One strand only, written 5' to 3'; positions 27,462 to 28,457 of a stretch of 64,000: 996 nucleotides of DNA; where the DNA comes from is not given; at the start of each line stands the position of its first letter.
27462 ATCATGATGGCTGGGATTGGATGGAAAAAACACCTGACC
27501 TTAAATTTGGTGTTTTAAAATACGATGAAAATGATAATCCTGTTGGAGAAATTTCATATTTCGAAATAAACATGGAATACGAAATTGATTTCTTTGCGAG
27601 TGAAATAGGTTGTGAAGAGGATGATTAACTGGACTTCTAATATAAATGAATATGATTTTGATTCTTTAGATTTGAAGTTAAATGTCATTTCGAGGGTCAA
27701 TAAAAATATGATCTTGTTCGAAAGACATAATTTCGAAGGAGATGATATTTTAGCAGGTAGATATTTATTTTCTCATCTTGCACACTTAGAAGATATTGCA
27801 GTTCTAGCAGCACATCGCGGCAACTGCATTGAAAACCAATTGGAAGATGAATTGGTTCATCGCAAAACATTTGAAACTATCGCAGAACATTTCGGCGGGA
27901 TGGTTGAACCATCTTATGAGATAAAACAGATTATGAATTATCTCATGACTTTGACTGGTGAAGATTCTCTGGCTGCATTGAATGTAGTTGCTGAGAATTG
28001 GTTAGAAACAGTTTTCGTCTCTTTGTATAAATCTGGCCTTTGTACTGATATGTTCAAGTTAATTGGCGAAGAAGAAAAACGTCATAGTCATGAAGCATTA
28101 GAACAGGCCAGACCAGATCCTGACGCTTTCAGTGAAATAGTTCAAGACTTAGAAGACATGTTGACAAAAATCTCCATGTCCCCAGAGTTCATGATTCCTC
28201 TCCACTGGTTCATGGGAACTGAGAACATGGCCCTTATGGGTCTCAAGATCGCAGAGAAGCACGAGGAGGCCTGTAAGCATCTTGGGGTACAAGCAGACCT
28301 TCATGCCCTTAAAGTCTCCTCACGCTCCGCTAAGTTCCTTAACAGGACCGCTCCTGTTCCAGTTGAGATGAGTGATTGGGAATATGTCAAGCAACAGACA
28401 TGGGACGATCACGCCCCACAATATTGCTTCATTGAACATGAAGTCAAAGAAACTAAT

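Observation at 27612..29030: Unusual fusion: diiron-carboxylate-type domain (2x E...ExxH) joined to an E2/CAT-like acyltransferase domain (DHRxxDG)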

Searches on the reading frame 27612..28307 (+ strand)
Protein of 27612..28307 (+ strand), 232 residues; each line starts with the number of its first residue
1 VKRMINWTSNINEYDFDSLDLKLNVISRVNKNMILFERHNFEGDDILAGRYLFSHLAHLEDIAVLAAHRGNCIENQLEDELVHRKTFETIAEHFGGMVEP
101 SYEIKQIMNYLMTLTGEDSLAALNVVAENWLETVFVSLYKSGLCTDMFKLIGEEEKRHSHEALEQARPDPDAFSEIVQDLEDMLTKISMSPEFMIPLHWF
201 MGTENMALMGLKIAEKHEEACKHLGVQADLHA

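Call 37: search_solved_structures(query=A2, max_evalue=10, show_alignments=3)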
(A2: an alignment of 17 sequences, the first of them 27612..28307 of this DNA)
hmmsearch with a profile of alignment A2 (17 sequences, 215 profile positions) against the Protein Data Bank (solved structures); distinct sequences matched with E-value up to 10: 0.

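Call 43: search_protein_representatives(alignment_id=A2)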
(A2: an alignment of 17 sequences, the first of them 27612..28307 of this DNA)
Query: 17 sequences, 215 profile positions. Proteins with E-value up to 0.001 (for the whole library): 104; up to 1e-10: 96; up to 1e-30: 63. The best 104 are listed.
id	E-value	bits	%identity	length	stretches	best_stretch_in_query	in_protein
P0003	8.8e-89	312.7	-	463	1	8-214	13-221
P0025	2.3e-87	308.1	-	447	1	3-215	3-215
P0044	2.2e-84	298.3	-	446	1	7-214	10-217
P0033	1.7e-82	292.1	-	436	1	6-214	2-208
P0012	1.1e-75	269.8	-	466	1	7-214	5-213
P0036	1.3e-74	266.4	-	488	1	6-214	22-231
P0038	3.8e-71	255.0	-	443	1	10-212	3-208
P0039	2.8e-70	252.2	-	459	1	1-211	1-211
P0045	9.2e-70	250.5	-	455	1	10-211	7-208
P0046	3.2e-68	245.5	-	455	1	9-211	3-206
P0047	1.6e-67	243.2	-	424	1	10-211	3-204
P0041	1.6e-67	243.2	-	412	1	11-214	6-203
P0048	3.7e-67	242.0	-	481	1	6-214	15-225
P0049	1.9e-66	239.7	-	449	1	7-212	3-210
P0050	2.7e-66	239.2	-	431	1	8-211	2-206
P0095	5.2e-34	133.7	-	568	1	7-212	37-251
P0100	2.7e-29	118.3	-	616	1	6-212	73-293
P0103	6.4e-26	107.2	-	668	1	6-211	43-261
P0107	1.4e-21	93.0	-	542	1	6-211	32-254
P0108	1.8e-21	92.7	-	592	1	9-209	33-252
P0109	3.2e-21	91.9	-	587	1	9-211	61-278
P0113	1.9e-16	76.2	-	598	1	6-211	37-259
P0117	8.9e-16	74.1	-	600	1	6-212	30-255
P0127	4.9e-13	65.1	-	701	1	8-211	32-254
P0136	5.9e-05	38.7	-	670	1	6-199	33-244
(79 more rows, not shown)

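Call 44: search_protein_families(library=pfam, proteins=[P0095, P0100, P0103, P0107, P0108, P0109, P0113, P0117, P0127, P0136], max_evalue=0.01)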
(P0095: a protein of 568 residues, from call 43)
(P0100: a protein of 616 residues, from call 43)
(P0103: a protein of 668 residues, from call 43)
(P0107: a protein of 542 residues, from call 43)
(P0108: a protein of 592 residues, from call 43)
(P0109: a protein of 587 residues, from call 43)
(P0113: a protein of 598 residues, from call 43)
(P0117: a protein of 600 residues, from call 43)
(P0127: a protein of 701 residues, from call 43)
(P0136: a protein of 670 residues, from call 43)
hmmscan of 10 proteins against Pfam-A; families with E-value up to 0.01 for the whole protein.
P0095 (568 aa): 1 family
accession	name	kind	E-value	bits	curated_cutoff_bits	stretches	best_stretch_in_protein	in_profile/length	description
PF00198.28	2-oxoacid_dh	-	1.4e-14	54.5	23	1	435-511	150-224/232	2-oxoacid dehydrogenases acyltransferase (catalytic domain)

P0100 (616 aa): 1 family
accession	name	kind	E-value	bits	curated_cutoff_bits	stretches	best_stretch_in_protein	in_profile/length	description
PF00198.28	2-oxoacid_dh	-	7.2e-09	35.9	23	1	478-542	153-215/232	2-oxoacid dehydrogenases acyltransferase (catalytic domain)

P0103 (668 aa): 1 family
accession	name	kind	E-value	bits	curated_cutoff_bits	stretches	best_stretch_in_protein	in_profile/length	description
PF00198.28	2-oxoacid_dh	-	5.9e-08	32.9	23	1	326-407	61-143/232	2-oxoacid dehydrogenases acyltransferase (catalytic domain)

P0107 (542 aa): 1 family
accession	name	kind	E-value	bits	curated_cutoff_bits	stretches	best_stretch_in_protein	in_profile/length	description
PF00198.28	2-oxoacid_dh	-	6.6e-06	26.2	23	1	446-508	150-210/232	2-oxoacid dehydrogenases acyltransferase (catalytic domain)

P0108 (592 aa): 1 family
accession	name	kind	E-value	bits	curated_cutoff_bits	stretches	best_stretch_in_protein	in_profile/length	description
PF00198.28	2-oxoacid_dh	-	1.3e-05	25.2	23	1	473-507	180-213/232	2-oxoacid dehydrogenases acyltransferase (catalytic domain)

P0109 (587 aa): 1 family
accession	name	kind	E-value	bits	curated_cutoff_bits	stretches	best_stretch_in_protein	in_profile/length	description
PF00198.28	2-oxoacid_dh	-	7.6e-08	32.5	23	1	454-529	149-223/232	2-oxoacid dehydrogenases acyltransferase (catalytic domain)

P0113 (598 aa): 1 family
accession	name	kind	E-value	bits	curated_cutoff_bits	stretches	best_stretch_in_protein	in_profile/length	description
PF00198.28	2-oxoacid_dh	-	1.7e-07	31.4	23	1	451-515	152-214/232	2-oxoacid dehydrogenases acyltransferase (catalytic domain)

P0117 (600 aa): 1 family
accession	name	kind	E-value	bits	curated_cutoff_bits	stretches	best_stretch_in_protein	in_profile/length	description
PF00198.28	2-oxoacid_dh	-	2.1e-10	40.9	23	1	442-506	149-211/232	2-oxoacid dehydrogenases acyltransferase (catalytic domain)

P0127 (701 aa): 1 family
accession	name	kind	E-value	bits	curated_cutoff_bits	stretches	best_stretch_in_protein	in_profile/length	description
PF00198.28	2-oxoacid_dh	-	1e-05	25.5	23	1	450-513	148-209/232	2-oxoacid dehydrogenases acyltransferase (catalytic domain)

P0136 (670 aa): 1 family
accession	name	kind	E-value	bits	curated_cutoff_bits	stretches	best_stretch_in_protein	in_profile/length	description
PF00198.28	2-oxoacid_dh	-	6.2e-05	23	23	1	416-505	123-210/232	2-oxoacid dehydrogenases acyltransferase (catalytic domain)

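Call 47: find_homologous_proteins(query=A3, max_evalue=0.00001)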
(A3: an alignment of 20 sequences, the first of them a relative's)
Query A3 (20 sequences) (600 aa, profile of the alignment): 72 proteins with E <= 0.00001 among 8000 candidates.
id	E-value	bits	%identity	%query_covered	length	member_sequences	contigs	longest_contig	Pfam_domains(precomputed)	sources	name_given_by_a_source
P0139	2.7e-239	814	38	97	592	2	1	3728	PF00198.29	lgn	-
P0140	1.3e-237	808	39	96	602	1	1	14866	PF00198.29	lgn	-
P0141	1.1e-236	805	38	96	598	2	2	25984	PF00198.29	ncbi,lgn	-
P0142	1.6e-235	801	37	96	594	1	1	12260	PF00198.29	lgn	-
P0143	1.5e-232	792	38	96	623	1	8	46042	PF00198.29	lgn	-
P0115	2.1e-232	791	40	96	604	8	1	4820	PF00198.29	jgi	jgi:hypothetical protein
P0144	4.9e-231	787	38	96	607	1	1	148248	PF00198.29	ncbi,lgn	-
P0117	1.9e-229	781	100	100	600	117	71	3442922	PF00198.29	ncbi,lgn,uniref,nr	ncbi:TPA: hypothetical protein JBB06_11255 [Legionella pneumophila subsp. pneumophila]|uniref:2-oxoa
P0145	5.7e-228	776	38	96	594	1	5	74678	PF00198.29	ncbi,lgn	-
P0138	1.3e-227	775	33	99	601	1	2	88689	PF00198.29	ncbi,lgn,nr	ncbi:MAG: 2-oxo acid dehydrogenase subunit E2 [Tatlockia sp.]|nr:2-oxo acid dehydrogenase subunit E2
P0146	1.8e-227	775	38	96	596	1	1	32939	PF00198.29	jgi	jgi:hypothetical protein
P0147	9.7e-222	756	42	97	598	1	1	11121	PF00198.29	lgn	-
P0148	1.9e-221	755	84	100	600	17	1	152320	PF00198.29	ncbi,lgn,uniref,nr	ncbi:MAG: 2-oxo acid dehydrogenase subunit E2 [Legionella sp.]|uniref:2-oxo acid dehydrogenase subun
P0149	7.0e-221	753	41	95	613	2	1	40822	PF00198.29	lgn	-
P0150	8.7e-221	753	38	99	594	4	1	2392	PF00198.29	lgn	-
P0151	3.1e-220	751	38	96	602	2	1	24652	PF00198.29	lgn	-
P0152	4.4e-220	750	38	97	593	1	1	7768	PF00198.29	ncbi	-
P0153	7.5e-219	746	72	98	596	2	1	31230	PF00198.29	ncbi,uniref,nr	ncbi:2-oxo acid dehydrogenase subunit E2 [uncultured Legionella sp.]|uniref:2-oxo acid dehydrogenase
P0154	2.5e-217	741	40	95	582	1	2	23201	PF00198.29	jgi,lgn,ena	-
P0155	2.9e-217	741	72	98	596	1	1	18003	PF00198.29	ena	-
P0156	7.0e-217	740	49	95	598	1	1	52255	PF00198.29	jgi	jgi:hypothetical protein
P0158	3.1e-216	738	36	96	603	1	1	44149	PF00198.29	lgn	-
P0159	1.0e-213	729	74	100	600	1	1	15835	PF00198.29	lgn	-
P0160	1.3e-213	729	48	96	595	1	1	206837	PF00198.29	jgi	-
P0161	4.8e-213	727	64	96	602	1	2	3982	PF00198.29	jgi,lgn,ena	-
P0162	1.3e-210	719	54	95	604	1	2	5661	PF00198.29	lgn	-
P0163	7.3e-210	717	35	89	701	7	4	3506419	-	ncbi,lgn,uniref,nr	ncbi:putative CoA-dependent acyltransferase [Legionella quinlivanii]|uniref:Putative CoA-dependent a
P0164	1.6e-209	716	54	95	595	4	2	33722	PF00198.29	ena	-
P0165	6.5e-209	714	65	100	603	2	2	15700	PF00198.29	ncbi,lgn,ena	-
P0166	1.6e-208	712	40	99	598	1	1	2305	PF00198.29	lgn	-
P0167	4.5e-208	711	68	97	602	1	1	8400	PF00198.29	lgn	-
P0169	1.2e-206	706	41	99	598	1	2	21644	PF00198.29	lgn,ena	-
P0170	2.3e-206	705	53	97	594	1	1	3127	PF00198.29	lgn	-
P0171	5.1e-206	704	53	97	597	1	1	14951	PF00198.29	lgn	-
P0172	1.1e-205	703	34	93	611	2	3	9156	PF00198.29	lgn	-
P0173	1.4e-205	703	53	95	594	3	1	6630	PF00198.29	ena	-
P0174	1.4e-205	703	52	95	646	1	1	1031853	PF00198.29,PF11583.15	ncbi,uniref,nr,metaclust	ncbi:2-oxoacid dehydrogenases acyltransferase (catalytic domain) [Legionella massiliensis]|uniref:2-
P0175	9.9e-205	700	52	97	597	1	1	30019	PF00198.29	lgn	-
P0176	1.2e-204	699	54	95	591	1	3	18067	PF00198.29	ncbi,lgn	-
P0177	1.3e-204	699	53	95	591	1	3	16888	PF00198.29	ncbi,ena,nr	ncbi:MAG: hypothetical protein A3F46_03335 [Legionellales bacterium RIFCSPHIGHO2_12_FULL_42_9]|nr:MA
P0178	3.3e-204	698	54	95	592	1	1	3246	PF00198.29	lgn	-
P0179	8.8e-203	693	32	97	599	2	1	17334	PF00198.29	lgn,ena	-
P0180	2.4e-202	692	59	98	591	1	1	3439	PF00198.29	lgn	-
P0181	3.7e-202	691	53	98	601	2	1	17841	PF00198.29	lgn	-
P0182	4.7e-201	688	50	96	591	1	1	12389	PF00198.29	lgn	-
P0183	1.0e-200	686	33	96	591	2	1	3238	PF00198.29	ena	-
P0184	1.4e-200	686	51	95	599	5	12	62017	PF00198.29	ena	-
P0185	2.7e-199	682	50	95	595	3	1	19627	PF00198.29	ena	-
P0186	1.5e-198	679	48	99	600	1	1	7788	PF00198.29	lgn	-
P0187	2.3e-198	679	49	95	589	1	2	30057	PF00198.29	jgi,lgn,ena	-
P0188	2.8e-198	678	50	95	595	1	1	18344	PF00198.29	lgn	-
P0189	7.3e-198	677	54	95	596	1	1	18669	PF00198.29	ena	-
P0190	1.4e-197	676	52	95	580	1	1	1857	PF00198.29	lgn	-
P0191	1.7e-196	673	36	81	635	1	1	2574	PF00198.29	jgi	jgi:hypothetical protein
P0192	3.4e-196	672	55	97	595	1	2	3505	PF00198.29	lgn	-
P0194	2.5e-194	665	48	95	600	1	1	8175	PF00198.29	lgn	-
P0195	6.1e-194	664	50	99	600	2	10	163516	PF00198.29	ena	-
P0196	8.7e-192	657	48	96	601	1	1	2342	PF00198.29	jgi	jgi:hypothetical protein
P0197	2.9e-184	632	46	97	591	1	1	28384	PF00198.29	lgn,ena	-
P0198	5.6e-184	631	50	97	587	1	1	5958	PF00198.29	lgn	-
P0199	1.5e-182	627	45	95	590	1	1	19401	PF00198.29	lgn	-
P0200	7.4e-153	528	48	78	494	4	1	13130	PF00198.29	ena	-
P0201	6.4e-147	509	50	73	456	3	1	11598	PF00198.29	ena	-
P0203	1.9e-118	415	71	57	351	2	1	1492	PF00198.29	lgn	-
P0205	1.9e-107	379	39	51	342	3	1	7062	PF00198.29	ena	-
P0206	2.5e-82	296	52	44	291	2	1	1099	PF00198.29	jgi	jgi:hypothetical protein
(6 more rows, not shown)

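Call 48: find_encoding_contigs(protein=P0117, flank=8000, max_places=3)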
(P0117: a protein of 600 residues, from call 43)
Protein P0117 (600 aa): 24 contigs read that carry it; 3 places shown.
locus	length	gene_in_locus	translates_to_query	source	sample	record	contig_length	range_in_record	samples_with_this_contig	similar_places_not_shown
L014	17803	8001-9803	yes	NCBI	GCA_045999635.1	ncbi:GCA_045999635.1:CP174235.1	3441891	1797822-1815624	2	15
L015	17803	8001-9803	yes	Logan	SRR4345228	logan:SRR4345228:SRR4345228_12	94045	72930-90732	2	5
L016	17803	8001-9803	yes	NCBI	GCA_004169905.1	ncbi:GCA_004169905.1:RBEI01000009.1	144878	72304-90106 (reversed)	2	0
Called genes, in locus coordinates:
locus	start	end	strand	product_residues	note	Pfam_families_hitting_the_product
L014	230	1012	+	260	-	PF13505:OMP_b-brl (weak)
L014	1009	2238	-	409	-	PF00109:ketoacyl-synt, PF00108:Thiolase_N (weak), PF02801:Ketoacyl-synt_C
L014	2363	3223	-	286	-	PF00583:Acetyltransf_1, PF13302:Acetyltransf_3 (faint), PF12746:GNAT_acetyltran (faint), PF13508:Acetyltransf_7, PF00583:Acetyltransf_1, PF13673:Acetyltransf_10, PF13508:Acetyltransf_7, PF08445:FR47 (weak), +1 more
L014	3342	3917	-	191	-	PF01625:PMSR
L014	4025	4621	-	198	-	PF01066:CDP-OH_P_transf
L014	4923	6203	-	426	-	PF00860:Xan_ur_permease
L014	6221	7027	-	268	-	PF02582:DUF155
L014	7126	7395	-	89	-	-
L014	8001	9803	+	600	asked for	PF00198:2-oxoacid_dh (weak)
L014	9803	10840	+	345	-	PF00494:SQS_PSY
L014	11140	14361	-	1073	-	PF13606:Ank_3 (faint), PF12796:Ank_2 (faint), PF13637:Ank_4 (faint)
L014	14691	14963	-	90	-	-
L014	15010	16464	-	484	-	PF02347:GDC-P, PF00266:Aminotran_5, PF00155:Aminotran_1_2 (faint), PF21478:GcvP2_C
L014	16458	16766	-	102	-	PF03795:YCII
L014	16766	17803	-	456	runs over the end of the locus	PF02347:GDC-P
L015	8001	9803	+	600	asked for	PF00198:2-oxoacid_dh (weak)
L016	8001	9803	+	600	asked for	PF00198:2-oxoacid_dh (weak)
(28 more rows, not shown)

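Call 49: list_cluster_members(proteins=[P0117, P0163, P0174])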
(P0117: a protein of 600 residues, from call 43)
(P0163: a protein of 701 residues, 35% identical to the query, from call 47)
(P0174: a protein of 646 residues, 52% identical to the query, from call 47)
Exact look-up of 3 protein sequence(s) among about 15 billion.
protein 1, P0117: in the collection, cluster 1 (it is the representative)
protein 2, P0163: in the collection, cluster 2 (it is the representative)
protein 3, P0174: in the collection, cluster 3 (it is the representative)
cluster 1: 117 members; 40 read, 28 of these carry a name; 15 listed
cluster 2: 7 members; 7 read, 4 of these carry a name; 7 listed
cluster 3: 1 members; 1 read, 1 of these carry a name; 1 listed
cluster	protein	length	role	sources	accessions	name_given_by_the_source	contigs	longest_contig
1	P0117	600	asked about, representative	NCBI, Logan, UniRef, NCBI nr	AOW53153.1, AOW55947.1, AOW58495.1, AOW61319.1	TPA: hypothetical protein JBB06_11255 [Legionella pneumophila subsp. pneumophila] | 2-oxoacid dehydrogenase acyltransferase catalytic domain-containing protein n=1 ... | 2-oxo acid dehydrogenase subunit E2 [Legionella pneumophila]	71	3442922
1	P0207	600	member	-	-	TPA: 2-oxo acid dehydrogenase subunit E2 [Legionella pneumophila] | 2-oxoacid dehydrogenase acyltransferase catalytic domain-containing protein n=1 ... | 2-oxo acid dehydrogenase subunit E2 [Legionella pneumophila]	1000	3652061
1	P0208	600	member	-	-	2-oxo acid dehydrogenase subunit E2 [Legionella pneumophila serogroup 1] | 2-oxo acid dehydrogenase subunit E2 n=1 Tax=Legionella pneumophila TaxID=446 ... | 2-oxo acid dehydrogenase subunit E2 [Legionella pneumophila]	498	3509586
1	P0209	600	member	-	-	TPA: 2-oxo acid dehydrogenase subunit E2 [Legionella pneumophila] | Uncharacterized protein n=2 Tax=Gammaproteobacteria TaxID=1236 RepID=A0A2S6F9E8_LEGPN | 2-oxo acid dehydrogenase subunit E2 [Legionella pneumophila]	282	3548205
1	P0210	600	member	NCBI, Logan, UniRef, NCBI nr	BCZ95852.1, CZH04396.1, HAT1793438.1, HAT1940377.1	2-oxo acid dehydrogenase subunit E2 [Legionella pneumophila] | 2-oxo acid dehydrogenase subunit E2 n=2 Tax=Gammaproteobacteria TaxID=1236 ...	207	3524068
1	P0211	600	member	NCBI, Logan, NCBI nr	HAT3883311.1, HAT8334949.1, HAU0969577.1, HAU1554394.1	TPA: 2-oxo acid dehydrogenase subunit E2 [Legionella pneumophila] | 2-oxo acid dehydrogenase subunit E2 [Legionella pneumophila]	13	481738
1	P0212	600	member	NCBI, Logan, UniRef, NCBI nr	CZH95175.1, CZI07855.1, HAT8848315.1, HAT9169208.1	TPA: hypothetical protein JBA76_03165 [Legionella pneumophila subsp. pneumophila] | 2-oxo acid dehydrogenase subunit E2 n=1 Tax=Legionella pneumophila TaxID=446 ... | 2-oxo acid dehydrogenase subunit E2 [Legionella pneumophila]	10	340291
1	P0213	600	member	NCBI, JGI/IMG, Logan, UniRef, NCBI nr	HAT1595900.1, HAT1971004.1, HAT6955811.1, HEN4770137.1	TPA: hypothetical protein JAN72_03365 [Legionella pneumophila] | hypothetical protein | 2-oxo acid dehydrogenase subunit E2 n=1 Tax=Legionella pneumophila TaxID=446 ...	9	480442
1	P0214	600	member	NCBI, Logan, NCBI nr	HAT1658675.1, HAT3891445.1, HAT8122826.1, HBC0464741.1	TPA: 2-oxo acid dehydrogenase subunit E2 [Legionella pneumophila] | 2-oxo acid dehydrogenase subunit E2 [Legionella pneumophila]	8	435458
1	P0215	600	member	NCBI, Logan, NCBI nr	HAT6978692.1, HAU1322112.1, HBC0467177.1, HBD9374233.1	TPA: 2-oxo acid dehydrogenase subunit E2 [Legionella pneumophila] | hypothetical protein [Legionella pneumophila]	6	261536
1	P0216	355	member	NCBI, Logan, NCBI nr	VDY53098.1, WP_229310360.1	putative CoA-dependent acyltransferase [Legionella pneumophila] | 2-oxo acid dehydrogenase subunit E2 [Legionella pneumophila]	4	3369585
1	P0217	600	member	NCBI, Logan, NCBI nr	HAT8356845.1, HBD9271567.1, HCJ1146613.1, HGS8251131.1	TPA: hypothetical protein GDD45_09090 [Legionella pneumophila] | hypothetical protein [Legionella pneumophila]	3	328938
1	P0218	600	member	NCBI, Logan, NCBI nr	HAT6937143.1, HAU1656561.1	TPA: hypothetical protein JAN57_09390 [Legionella pneumophila] | hypothetical protein [Legionella pneumophila]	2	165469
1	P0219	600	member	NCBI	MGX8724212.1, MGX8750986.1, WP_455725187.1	2-oxo acid dehydrogenase subunit E2 [Legionella pneumophila]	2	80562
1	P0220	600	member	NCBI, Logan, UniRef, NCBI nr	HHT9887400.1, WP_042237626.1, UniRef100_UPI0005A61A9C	TPA: 2-oxo acid dehydrogenase subunit E2 [Legionella pneumophila] | 2-oxo acid dehydrogenase subunit E2 n=1 Tax=Legionella pneumophila TaxID=446 ... | 2-oxo acid dehydrogenase subunit E2 [Legionella pneumophila]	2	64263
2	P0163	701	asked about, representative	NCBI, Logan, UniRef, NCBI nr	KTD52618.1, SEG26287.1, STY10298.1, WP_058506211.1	putative CoA-dependent acyltransferase [Legionella quinlivanii] | Putative CoA-dependent acyltransferase n=1 Tax=Legionella quinlivanii TaxID=45073 ... | hypothetical protein [Legionella quinlivanii]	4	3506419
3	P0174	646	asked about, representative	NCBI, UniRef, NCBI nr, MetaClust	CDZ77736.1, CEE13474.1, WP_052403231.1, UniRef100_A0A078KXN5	2-oxoacid dehydrogenases acyltransferase (catalytic domain) [Legionella massiliensis] | 2-oxoacid dehydrogenases acyltransferase (Catalytic domain) n=1 Tax=Legionella ... | 2-oxo acid dehydrogenase subunit E2 [Legionella massiliensis]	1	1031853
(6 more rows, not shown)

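Call 54: search_protein_families(library=ncbifam, proteins=[P0117, P0095], max_evalue=0.01)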
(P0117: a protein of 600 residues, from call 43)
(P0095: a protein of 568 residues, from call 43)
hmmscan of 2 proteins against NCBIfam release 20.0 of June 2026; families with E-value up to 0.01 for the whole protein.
P0117 (600 aa): 3 families
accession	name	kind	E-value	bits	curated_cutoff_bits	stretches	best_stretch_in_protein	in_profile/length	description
TIGR01349.1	PDHac_trf_mito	equivalog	2.4e-05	23.7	445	1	442-507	351-417/437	pyruvate dehydrogenase complex dihydrolipoamide acetyltransferase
TIGR01348.1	PDHac_trf_long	equivalog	0.0013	17.3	552.1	1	444-520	506-582/587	dihydrolipoyllysine-residue acetyltransferase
NF008814.0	PRK11854.1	equivalog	0.0052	15.3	722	0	444-506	556-616/637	pyruvate dehydrogenase complex dihydrolipoyllysine-residue acetyltransferase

P0095 (568 aa): 4 families
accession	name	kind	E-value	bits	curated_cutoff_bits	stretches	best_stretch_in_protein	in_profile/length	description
NF008814.0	PRK11854.1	equivalog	4.7e-06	25.3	722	1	436-511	556-629/637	pyruvate dehydrogenase complex dihydrolipoyllysine-residue acetyltransferase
TIGR01348.1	PDHac_trf_long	equivalog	3.4e-05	22.6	552.1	1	436-511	506-579/587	dihydrolipoyllysine-residue acetyltransferase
TIGR01349.1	PDHac_trf_mito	equivalog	0.0005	19.3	445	1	428-507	345-425/437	pyruvate dehydrogenase complex dihydrolipoamide acetyltransferase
NF011416.0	PRK14843.1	equivalog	0.0026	16.7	429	1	418-507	248-335/347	dihydrolipoamide acetyltransferase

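Call 57: find_encoding_contigs(protein=P0144, flank=6000, max_places=1)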
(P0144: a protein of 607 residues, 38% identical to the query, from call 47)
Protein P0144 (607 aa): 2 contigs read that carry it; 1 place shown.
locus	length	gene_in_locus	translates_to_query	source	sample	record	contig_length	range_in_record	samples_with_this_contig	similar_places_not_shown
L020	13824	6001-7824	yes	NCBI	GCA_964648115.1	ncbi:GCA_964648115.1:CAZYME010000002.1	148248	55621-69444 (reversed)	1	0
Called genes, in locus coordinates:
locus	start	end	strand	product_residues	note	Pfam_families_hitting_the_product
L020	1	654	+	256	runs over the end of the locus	PF03372:Exo_endo_phos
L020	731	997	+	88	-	PF01197:Ribosomal_L31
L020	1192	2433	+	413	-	PF00390:malic, PF03949:Malic_M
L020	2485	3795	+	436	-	PF07690:MFS_1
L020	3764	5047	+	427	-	PF07690:MFS_1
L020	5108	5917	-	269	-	PF02086:MethyltransfD12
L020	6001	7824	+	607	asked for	PF00198:2-oxoacid_dh (weak)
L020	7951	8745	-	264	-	-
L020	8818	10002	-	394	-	PF01490:Aa_trans (weak), PF03222:Trp_Tyr_perm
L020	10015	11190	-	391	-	PF03222:Trp_Tyr_perm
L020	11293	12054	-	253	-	PF02569:Pantoate_ligase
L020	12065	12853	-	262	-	PF02548:Pantoate_transf, PF01177:Asp_Glu_race (faint)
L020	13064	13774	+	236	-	PF00561:Abhydrolase_1 (faint), PF12146:Hydrolase_4 (weak)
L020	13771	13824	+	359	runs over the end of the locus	PF03969:AFG1_ATPase, PF00308:Bac_DnaA (faint)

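Call 58: find_encoding_contigs(protein=P0160, flank=6000, max_places=1)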
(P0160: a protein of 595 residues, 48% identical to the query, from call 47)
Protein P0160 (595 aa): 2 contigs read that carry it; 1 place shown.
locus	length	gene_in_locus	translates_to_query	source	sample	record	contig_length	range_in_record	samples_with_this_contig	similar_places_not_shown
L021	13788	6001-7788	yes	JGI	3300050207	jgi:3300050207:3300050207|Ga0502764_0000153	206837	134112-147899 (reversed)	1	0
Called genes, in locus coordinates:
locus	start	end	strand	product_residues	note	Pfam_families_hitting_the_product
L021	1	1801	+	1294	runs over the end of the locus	PF00155:Aminotran_1_2, PF00171:Aldedh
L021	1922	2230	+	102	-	PF08843:AbiEii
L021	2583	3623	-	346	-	-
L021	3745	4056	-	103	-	PF01909:NTP_transf_2, PF18765:Polbeta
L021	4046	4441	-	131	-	PF08780:NTase_sub_bind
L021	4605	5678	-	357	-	-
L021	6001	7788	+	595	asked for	PF00198:2-oxoacid_dh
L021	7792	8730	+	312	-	PF00494:SQS_PSY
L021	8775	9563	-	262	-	-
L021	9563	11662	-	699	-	-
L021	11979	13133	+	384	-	PF01053:Cys_Met_Meta_PP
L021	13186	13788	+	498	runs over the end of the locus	-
